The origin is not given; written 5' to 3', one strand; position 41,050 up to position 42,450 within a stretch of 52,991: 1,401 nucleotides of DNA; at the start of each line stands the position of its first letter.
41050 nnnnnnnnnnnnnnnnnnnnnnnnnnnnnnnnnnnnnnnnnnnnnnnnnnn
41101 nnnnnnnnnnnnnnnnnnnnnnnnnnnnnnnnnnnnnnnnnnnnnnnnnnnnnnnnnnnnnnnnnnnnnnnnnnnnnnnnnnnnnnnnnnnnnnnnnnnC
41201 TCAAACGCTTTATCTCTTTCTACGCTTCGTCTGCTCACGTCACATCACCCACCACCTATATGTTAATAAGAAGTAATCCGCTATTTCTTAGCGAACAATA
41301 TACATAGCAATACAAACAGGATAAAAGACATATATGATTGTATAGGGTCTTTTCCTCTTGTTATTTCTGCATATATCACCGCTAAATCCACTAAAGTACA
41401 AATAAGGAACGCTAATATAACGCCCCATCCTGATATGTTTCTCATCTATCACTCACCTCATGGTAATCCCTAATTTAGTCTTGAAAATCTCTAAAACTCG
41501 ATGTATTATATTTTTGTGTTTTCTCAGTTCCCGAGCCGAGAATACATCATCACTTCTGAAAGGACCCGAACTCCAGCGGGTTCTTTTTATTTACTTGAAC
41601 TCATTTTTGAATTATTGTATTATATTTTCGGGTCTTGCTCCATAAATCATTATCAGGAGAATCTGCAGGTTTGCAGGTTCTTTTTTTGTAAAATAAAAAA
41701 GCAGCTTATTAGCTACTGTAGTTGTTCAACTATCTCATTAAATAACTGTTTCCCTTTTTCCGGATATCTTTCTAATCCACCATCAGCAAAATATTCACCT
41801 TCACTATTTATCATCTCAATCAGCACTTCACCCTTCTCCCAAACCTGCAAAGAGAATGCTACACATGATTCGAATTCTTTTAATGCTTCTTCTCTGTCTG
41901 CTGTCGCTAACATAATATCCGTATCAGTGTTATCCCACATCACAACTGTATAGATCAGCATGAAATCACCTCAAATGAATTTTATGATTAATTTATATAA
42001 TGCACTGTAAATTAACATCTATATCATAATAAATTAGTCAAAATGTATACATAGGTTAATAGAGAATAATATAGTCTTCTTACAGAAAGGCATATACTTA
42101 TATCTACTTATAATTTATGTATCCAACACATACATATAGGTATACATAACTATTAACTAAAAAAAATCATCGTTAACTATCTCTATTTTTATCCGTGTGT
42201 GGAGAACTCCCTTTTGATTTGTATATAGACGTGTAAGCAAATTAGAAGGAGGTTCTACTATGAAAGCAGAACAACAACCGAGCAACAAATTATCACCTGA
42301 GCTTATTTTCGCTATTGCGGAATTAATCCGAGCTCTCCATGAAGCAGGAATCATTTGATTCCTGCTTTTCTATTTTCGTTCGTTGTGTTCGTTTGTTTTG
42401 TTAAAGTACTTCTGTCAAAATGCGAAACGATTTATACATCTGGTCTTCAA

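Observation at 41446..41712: Two tandem, paralogous sRNA mini-genes antisense to the leader of the terminase (late) operon, next to a hydrophobic 54-aa ORF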

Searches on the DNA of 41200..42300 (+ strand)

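Call 5: search_rna_families(source=window, start=41200, end=42300, threshold=evalue, max_evalue=10, show_alignments=3)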
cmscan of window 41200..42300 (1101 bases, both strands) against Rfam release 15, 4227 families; matches with E-value up to 10: 6.
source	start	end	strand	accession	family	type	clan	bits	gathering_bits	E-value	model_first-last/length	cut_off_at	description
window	41650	41725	-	RF02900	AaHKsRNA82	Gene; sRNA;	-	24.2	51.4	0.46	1-81/81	no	Aggregatibacter sRNA 82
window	41310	41363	+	RF02907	patAB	Cis-reg; leader;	-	19.7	92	3.1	1-57/57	no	patAB leader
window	41612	41688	+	RF02449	ncr1015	Gene; sRNA;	-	19.1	60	8.8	1-121/121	no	Bacillus sRNA ncr1015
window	42086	42151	-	RF04154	mir-1277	Gene; miRNA;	-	19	81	1.9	1-78/78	no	mir-1277 microRNA precursor family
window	41796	41869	-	RF00736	mir-320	Gene; miRNA;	-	17.8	55.5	0.55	1-76/76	no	mir-320 microRNA precursor family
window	42192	42270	+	RF04161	mir-3688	Gene; miRNA;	-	16.1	84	5.9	1-88/88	no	mir-3688 microRNA precursor family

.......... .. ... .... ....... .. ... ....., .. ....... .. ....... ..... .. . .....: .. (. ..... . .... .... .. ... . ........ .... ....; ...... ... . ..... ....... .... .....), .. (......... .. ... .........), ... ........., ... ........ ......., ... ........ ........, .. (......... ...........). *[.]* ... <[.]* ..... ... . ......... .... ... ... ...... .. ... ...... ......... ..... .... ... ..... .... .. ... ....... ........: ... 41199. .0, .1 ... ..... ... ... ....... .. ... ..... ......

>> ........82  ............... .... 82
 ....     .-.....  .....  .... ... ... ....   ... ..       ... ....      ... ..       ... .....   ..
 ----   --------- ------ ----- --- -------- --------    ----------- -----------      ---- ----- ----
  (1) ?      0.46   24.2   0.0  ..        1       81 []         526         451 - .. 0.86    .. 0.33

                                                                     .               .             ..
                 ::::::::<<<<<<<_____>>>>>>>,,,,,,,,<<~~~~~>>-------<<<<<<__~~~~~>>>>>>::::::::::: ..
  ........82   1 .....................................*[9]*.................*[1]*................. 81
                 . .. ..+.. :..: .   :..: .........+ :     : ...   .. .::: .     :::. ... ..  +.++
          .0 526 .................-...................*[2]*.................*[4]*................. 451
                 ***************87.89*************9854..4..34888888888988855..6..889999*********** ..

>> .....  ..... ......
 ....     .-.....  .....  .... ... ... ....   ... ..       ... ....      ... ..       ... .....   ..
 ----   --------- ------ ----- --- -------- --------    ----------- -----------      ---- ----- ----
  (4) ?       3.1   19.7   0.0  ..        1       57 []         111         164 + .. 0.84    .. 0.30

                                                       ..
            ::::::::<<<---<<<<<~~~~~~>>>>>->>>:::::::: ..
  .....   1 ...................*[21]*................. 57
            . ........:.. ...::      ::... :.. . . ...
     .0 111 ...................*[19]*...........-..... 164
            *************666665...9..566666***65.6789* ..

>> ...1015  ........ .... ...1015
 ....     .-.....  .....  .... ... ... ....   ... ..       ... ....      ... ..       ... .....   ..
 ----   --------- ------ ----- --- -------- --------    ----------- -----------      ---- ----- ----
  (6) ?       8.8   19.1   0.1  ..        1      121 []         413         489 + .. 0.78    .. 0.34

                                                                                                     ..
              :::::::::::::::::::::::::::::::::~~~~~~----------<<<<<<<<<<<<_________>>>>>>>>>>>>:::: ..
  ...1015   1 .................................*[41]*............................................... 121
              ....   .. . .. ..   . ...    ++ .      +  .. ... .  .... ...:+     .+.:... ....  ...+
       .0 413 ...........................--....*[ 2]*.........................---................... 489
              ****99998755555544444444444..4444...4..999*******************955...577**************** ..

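Call 6: search_dna_similar(query=window:41200-42000:+, collection=phages, mode=distant, max_rows=40)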
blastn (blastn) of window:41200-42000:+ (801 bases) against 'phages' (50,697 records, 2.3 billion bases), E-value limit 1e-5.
Records with a match: 4; places in all: 4; records where one place covers at least 80% of the query: 0.
Best place of each record, by identity: 80-90% 4.
By first word of the organism name: Bacillus 4.
By host as written in the record: Bacillus thuringiensis 2; Bacillus cereus NC7401/2455 1; Bacillus cereus IS075 1.
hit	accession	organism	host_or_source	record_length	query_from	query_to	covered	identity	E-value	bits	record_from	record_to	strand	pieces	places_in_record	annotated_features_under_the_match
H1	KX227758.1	Bacillus phage PfNC7401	Bacillus cereus NC7401/2455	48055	1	77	10%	87.0%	4e-17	95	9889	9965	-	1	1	terminase small subunit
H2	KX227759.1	Bacillus phage PfIS075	Bacillus cereus IS075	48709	1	77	10%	87.0%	4e-17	95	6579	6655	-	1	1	terminase small subunit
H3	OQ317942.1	Bacillus phage 0105phi7-2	Bacillus thuringiensis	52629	1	77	10%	85.9%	8e-14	85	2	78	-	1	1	small terminase subunit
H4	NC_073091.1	Bacillus phage 0105phi7-2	Bacillus thuringiensis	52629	1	77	10%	85.9%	8e-14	85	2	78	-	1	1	small terminase subunit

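Call 13: search_dna_similar(query=window:41240-42260:+, collection=plasmids, mode=distant, max_rows=30)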
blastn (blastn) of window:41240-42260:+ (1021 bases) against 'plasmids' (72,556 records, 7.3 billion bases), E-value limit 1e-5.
Records with a match: 326; places in all: 483; records where one place covers at least 80% of the query: 0.
Best place of each record, by identity: 95-99% 17; 90-95% 80; 80-90% 109; 60-80% 120.
By first word of the organism name: Bacillus 325; Klebsiella 1.
By predicted mobility (MOB-suite, as given by PLSDB): non-mobilizable 255; conjugative 51; mobilizable 20.
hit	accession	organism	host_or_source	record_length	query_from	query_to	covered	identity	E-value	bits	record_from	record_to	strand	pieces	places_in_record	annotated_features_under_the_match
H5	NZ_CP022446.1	Bacillus cereus C1L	whole organism,rhizosphere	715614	231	736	50%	87.6%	6e-105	650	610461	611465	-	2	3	CHRD domain-containing protein | hypothetical protein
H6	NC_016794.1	Bacillus cereus F837/76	-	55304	208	752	45%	90.4%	7e-110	619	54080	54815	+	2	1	hypothetical protein (x2)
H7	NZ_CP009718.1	Bacillus thuringiensis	-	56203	208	746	44%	90.5%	3e-109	614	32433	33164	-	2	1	hypothetical protein (x2)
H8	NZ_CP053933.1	Bacillus thuringiensis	-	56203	208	746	44%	90.5%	3e-109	614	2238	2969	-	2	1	hypothetical protein (x2)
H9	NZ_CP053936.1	Bacillus thuringiensis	-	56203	208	746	44%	90.5%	3e-109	614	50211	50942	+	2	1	hypothetical protein (x2)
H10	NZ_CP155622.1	Bacillus paramobilis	Canis lupus familiaris,adipose,leg wound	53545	208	741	43%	91.5%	8e-116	623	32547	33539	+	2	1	hypothetical protein (x3)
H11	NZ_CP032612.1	Bacillus thuringiensis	single cell,soil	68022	490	879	38%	84.7%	6e-117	428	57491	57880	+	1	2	hypothetical protein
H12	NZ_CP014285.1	Bacillus thuringiensis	cell culture,soil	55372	490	879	38%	84.7%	6e-117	428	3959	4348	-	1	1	hypothetical protein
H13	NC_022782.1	Bacillus toyonensis BCT-7112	-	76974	215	864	36%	84.7%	4e-88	395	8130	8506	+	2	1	none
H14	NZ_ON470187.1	Bacillus thuringiensis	-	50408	439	741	30%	89.8%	2e-110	407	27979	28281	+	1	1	hypothetical protein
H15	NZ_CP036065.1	Bacillus mycoides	cell culture,soil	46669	451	746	29%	89.9%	3e-108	399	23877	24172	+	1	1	hypothetical protein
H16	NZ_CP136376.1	Bacillus mycoides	whole organism,soil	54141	451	746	29%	89.5%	1e-106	395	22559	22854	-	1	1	none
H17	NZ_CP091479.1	Bacillus cereus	cell culture,soil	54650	451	741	29%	90.8%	9e-109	402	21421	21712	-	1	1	hypothetical protein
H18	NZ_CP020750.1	Bacillus mycoides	whole organism,soil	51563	451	746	29%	87.9%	2e-99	370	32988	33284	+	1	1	hypothetical protein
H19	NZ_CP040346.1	Bacillus albus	Apostichopus japonicus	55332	210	481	27%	94.9%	3e-114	419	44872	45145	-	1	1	GIY-YIG nuclease family protein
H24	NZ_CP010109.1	Bacillus thuringiensis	soil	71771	217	478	26%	96.4%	2e-105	505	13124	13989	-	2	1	hypothetical protein (x2)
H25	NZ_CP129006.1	Bacillus cereus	cattle,Isolated from the spleen of ...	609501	208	481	27%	92.0%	2e-105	390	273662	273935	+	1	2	none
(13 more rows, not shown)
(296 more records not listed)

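Call 14: get_annotated_region(hit=H19, flank=3000)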
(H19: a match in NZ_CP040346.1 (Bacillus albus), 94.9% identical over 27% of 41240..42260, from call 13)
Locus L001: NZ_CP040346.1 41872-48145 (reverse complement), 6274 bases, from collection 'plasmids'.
description: Bacillus albus strain DLOU-Yingkou plasmid unnamed2, complete sequence
organism: Bacillus albus (NCBI taxid 2026189)
taxonomy: Bacteria; Bacillota; Bacilli; Bacillales; Bacillaceae; Bacillus; Bacillus albus
host: -; source: Apostichopus japonicus; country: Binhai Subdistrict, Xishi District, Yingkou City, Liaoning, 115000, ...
typing (MOB-suite, as given by PLSDB): non-mobilizable; replicon rep_cluster_1396
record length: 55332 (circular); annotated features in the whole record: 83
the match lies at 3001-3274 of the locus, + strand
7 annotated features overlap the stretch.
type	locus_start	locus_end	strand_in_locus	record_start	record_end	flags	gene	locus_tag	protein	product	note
CDS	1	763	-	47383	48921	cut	-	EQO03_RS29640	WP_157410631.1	phage portal protein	-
CDS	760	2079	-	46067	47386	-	-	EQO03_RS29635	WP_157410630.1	PBSX family phage terminase large subunit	-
CDS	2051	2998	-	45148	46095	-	-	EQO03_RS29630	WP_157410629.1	terminase small subunit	GO:0051276 - chromosome organization [Evidence IEA]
CDS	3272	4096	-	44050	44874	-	-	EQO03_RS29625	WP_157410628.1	GIY-YIG nuclease family protein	-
CDS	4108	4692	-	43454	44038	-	-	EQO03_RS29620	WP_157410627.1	recombinase family protein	GO:0006310 - DNA recombination [Evidence IEA]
CDS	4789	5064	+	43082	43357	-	-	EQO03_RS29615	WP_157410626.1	hypothetical protein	-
CDS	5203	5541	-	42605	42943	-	-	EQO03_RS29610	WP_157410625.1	hypothetical protein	-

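Call 15: get_annotated_region(hit=H24, flank=3000)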
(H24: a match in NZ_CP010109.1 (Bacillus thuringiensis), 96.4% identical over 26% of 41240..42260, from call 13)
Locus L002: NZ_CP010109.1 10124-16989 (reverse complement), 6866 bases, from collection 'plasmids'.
description: Bacillus thuringiensis serovar indiana strain HD521 plasmid pBTHD521-3, complete sequence
organism: Bacillus thuringiensis (NCBI taxid 180850)
taxonomy: Bacteria; Bacillota; Bacilli; Bacillales; Bacillaceae; Bacillus; Bacillus thuringiensis
host: -; source: soil; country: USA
typing (MOB-suite, as given by PLSDB): non-mobilizable; replicon rep_cluster_1698
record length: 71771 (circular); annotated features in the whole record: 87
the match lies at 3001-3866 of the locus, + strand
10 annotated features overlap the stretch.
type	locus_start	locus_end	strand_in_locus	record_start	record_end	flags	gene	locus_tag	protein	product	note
CDS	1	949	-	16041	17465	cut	-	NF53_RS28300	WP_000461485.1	phage portal protein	GO:0051027 - DNA transport [Evidence IEA]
CDS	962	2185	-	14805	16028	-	-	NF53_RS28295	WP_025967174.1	PBSX family phage terminase large subunit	-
CDS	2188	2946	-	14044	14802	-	terS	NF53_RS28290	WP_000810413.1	phage terminase small subunit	-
CDS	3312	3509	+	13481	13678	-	-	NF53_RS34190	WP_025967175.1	hypothetical protein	-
CDS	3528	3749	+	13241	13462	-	-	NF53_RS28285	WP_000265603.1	hypothetical protein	-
CDS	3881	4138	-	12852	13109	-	-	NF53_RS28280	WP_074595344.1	hypothetical protein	-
CDS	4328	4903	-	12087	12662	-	-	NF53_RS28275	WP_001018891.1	recombinase family protein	GO:0006310 - DNA recombination [Evidence IEA]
CDS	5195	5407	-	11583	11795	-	-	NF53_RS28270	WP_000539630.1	hypothetical protein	-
CDS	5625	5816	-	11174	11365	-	-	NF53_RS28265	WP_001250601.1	hypothetical protein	-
CDS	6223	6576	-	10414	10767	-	-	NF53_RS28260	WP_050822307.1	DUF2513 domain-containing protein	-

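Call 16: get_annotated_region(hit=H25, flank=3000)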
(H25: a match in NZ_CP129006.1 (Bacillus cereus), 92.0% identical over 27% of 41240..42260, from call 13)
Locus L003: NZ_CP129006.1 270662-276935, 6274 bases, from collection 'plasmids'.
description: Bacillus cereus strain lycx plasmid unnamed, complete sequence
organism: Bacillus cereus (NCBI taxid 1396)
taxonomy: Bacteria; Bacillota; Bacilli; Bacillales; Bacillaceae; Bacillus; Bacillus cereus
host: -; source: cattle,Isolated from the spleen of sudden death cattle; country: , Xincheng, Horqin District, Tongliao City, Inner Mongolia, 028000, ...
typing (MOB-suite, as given by PLSDB): non-mobilizable; replicon rep_cluster_125,rep_cluster_459; mating-pair formation MPF_T
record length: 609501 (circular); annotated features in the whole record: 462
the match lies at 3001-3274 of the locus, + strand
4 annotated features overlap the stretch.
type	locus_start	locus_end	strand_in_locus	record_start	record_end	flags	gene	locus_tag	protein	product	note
CDS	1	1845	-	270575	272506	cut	ltrA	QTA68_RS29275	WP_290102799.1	group II intron reverse transcriptase/maturase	GO:0000373 - Group II intron splicing [Evidence IEA]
CDS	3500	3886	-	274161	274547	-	-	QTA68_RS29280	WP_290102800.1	GIY-YIG nuclease family protein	-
CDS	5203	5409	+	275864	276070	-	-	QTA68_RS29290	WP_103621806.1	hypothetical protein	-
CDS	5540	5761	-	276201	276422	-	-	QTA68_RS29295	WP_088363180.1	hypothetical protein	-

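Call 17: search_dna_similar(query=window:41446-41720:+, collection=plasmids, mode=distant, max_rows=60, rows=spread, max_evalue=0.001)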
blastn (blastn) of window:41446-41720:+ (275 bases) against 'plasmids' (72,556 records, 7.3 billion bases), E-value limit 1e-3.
Records with a match: 164; places in all: 217; records where one place covers at least 80% of the query: 88.
Best place of each record, by identity: >=99% 2; 95-99% 20; 90-95% 73; 80-90% 60; 60-80% 9.
By first word of the organism name: Bacillus 164.
By predicted mobility (MOB-suite, as given by PLSDB): non-mobilizable 143; conjugative 18; mobilizable 3.
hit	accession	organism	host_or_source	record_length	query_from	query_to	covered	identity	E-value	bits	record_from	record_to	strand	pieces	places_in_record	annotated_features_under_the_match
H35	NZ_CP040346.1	Bacillus albus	Apostichopus japonicus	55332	4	275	99%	94.9%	8e-115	419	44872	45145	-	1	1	GIY-YIG nuclease family protein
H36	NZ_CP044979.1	Bacillus thuringiensis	whole organism,soil sample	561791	2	275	100%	91.6%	2e-104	386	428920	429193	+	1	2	none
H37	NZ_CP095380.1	Bacillus cereus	cell cuture,Pond silt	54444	11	273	96%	95.1%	4e-113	415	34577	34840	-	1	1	hypothetical protein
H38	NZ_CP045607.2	Bacillus cereus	Whole organism,soil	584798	2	275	100%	90.2%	5e-99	368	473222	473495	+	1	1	GIY-YIG nuclease family protein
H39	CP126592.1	Bacillus bombysepticus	bacterial isolate,warm, humid forested ...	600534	2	272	99%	90.8%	4e-100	371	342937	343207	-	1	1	none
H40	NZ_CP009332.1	Bacillus thuringiensis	-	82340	2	254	92%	96.5%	1e-112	413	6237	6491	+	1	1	none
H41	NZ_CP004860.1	Bacillus thuringiensis serovar kurstaki str. YBT-1520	soil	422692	2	261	95%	93.5%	4e-106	391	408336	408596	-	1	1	none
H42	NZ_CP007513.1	Bacillus bombysepticus str. Wang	separated from the corpses of silkworms ...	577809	2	261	95%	93.5%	4e-106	391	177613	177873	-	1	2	none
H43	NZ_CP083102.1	Bacillus thuringiensis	whole organism,Biopesticide DiPel DF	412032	2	261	95%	93.5%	4e-106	391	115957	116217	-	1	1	none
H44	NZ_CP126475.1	Bacillus thuringiensis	mixed culture,termite gut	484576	2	261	95%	93.5%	4e-106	391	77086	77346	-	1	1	none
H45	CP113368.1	Bacillus paranthracis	bovine,mixed culture ...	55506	2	255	92%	94.2%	2e-103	382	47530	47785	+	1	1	none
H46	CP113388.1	Bacillus paranthracis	bovine,mixed culture ...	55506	2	255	92%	94.2%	2e-103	382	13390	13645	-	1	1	none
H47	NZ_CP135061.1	Bacillus cereus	Plant,cell culture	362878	20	272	92%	92.9%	9e-102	376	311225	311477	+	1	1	none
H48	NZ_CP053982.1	Bacillus thuringiensis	-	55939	4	254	91%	93.3%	1e-99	369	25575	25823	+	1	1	none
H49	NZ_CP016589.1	Bacillus thuringiensis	Mono isolate,Ginseng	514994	2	255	92%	91.4%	4e-94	352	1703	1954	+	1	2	none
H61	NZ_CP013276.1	Bacillus thuringiensis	Vectobac,bacterial clone,Commercial ...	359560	9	240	84%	88.5%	8e-77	294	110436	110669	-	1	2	none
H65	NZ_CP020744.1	Bacillus mycoides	whole organism,soil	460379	19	254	86%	82.2%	1e-55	224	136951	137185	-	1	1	none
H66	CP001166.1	Bacillus cereus H3081.97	-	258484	27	254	83%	82.6%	1e-56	226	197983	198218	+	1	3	none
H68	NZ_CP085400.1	Bacillus tropicus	single cell,soil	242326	20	240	80%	78.2%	3e-44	185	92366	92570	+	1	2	none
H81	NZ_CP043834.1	Bacillus sp. BS98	oyster,whole organism,intestinal tract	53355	29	160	48%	85.0%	9e-32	144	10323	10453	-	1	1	none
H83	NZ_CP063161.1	Bacillus cereus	-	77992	149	275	46%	85.9%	9e-32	144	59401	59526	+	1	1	none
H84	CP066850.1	Bacillus mycoides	single cell,soil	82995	149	275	46%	82.8%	2e-27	129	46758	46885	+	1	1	none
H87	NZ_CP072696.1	Bacillus thuringiensis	whole organism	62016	29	154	46%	80.5%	7e-21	108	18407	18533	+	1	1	none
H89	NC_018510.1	Bacillus thuringiensis HD-789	-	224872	29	143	42%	81.9%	6e-22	112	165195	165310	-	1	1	none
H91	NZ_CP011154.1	Bacillus cereus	cell culture,soil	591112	149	265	43%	79.7%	1e-16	93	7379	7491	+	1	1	none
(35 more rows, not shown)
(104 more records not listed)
